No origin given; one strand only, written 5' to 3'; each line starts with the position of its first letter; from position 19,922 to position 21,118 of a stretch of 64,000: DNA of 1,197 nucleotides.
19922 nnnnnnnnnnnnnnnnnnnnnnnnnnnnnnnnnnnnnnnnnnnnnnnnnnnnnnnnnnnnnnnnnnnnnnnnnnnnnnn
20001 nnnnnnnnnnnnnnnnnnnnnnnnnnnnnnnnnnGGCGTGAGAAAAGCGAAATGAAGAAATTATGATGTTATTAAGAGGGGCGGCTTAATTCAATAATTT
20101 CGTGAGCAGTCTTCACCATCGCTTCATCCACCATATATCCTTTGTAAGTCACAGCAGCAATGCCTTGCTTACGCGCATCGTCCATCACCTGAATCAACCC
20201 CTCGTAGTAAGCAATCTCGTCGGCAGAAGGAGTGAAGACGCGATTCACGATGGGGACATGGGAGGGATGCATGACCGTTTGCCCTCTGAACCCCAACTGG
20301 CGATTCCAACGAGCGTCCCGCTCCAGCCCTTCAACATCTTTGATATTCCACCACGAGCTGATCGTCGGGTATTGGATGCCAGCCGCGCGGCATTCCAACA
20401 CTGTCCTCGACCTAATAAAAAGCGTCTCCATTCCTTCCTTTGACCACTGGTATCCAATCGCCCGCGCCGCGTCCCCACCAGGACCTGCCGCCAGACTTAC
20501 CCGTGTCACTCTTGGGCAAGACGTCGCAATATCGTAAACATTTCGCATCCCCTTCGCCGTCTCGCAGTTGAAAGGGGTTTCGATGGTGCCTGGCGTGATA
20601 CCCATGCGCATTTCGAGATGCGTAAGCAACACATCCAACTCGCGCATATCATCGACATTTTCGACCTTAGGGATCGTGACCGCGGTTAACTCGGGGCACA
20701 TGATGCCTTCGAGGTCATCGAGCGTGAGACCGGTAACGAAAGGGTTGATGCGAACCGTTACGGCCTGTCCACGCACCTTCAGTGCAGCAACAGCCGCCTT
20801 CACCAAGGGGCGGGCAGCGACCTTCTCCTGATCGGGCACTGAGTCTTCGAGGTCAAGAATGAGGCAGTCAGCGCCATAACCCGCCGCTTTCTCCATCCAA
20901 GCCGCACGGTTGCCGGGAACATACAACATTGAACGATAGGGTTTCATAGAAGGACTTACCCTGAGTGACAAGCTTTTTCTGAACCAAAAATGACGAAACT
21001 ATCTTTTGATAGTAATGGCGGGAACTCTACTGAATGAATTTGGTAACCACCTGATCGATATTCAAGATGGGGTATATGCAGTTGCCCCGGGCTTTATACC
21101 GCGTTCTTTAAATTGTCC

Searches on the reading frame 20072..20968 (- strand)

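Call 57: search_protein_families(library=pfam, proteins=[window:20072-20968:-], max_evalue=0.001)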
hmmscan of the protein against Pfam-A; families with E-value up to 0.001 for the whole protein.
window:20072-20968:- (298 aa): 3 families
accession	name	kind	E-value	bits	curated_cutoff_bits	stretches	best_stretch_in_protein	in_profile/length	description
PF03328.21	HpcH_HpaI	-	1.4e-40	139.4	25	1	12-235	1-221/221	HpcH/HpaI aldolase/citrate lyase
PF15617.12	C-C_Bond_Lyase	-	8.3e-11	42.1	28.4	1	211-283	234-302/320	C-C_Bond_Lyase of the TIM-Barrel fold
PF22484.2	DUF6986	-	0.0007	19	27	1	77-139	150-209/408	Domain of unknown function (DUF6986)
